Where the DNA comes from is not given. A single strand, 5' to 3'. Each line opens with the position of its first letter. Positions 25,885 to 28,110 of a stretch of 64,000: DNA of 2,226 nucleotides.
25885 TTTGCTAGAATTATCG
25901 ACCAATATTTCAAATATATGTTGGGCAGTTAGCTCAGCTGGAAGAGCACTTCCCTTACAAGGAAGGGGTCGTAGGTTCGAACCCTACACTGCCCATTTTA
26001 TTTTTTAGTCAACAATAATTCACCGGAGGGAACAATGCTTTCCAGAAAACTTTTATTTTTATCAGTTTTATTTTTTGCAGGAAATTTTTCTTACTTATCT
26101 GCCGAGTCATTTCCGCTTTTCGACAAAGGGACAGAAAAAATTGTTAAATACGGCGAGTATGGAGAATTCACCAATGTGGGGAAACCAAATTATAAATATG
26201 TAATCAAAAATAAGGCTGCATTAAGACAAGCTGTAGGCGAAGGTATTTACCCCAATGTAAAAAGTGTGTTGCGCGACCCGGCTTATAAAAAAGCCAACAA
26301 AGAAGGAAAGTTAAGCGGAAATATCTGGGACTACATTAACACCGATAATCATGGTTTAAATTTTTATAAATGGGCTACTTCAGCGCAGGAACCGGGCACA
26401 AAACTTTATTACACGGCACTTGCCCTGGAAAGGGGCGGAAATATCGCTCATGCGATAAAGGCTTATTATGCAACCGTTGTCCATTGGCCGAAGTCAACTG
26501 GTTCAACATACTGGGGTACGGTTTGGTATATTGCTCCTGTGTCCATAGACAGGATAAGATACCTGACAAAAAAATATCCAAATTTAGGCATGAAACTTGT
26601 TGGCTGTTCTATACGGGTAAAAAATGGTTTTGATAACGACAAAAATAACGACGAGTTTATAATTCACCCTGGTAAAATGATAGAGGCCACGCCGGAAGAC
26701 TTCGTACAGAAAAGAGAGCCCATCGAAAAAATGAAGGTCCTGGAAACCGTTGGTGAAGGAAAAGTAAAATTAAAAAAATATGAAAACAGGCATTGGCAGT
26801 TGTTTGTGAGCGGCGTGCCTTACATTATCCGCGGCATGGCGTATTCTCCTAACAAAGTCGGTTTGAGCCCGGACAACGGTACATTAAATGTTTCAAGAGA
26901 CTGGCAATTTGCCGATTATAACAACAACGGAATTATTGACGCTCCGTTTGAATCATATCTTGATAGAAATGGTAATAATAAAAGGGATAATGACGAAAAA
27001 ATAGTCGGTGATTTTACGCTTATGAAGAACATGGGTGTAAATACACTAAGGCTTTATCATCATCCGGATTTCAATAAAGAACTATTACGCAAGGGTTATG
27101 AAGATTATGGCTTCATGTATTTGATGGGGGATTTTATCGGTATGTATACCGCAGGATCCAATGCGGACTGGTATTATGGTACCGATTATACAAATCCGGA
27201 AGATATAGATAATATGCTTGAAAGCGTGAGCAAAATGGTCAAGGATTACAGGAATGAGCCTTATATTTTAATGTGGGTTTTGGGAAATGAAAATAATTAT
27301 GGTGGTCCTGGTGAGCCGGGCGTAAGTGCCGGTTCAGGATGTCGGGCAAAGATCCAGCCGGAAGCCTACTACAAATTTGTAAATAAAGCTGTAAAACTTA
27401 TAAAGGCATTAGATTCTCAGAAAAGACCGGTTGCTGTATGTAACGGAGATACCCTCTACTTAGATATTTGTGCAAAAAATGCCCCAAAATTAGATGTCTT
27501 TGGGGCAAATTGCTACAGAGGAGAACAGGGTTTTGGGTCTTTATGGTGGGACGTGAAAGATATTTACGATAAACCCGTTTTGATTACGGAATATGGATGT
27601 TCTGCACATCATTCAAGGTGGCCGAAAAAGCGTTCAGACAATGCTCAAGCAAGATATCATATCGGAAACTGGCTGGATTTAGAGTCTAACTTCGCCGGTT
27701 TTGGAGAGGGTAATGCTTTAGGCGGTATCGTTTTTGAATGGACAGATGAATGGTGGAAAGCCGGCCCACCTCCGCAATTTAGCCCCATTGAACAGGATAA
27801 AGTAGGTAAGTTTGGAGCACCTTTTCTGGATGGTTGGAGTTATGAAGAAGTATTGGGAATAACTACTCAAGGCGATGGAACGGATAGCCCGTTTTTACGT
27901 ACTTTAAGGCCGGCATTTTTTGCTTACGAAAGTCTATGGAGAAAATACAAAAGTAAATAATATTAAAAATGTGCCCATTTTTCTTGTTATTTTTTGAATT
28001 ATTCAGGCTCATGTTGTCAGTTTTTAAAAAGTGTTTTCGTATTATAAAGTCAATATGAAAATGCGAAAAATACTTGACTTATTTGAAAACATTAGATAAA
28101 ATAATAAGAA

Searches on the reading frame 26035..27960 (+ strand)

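Call 12: search_protein_families(library=pfam, proteins=[window:26035-27960:+], max_evalue=0.00001)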
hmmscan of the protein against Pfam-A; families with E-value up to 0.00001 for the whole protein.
window:26035-27960:+ (641 aa): 1 family
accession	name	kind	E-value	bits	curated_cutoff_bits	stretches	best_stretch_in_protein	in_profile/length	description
PF02836.23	Glyco_hydro_2_C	-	1.6e-12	47.7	21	1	321-526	36-216/302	Glycosyl hydrolases family 2, TIM barrel domain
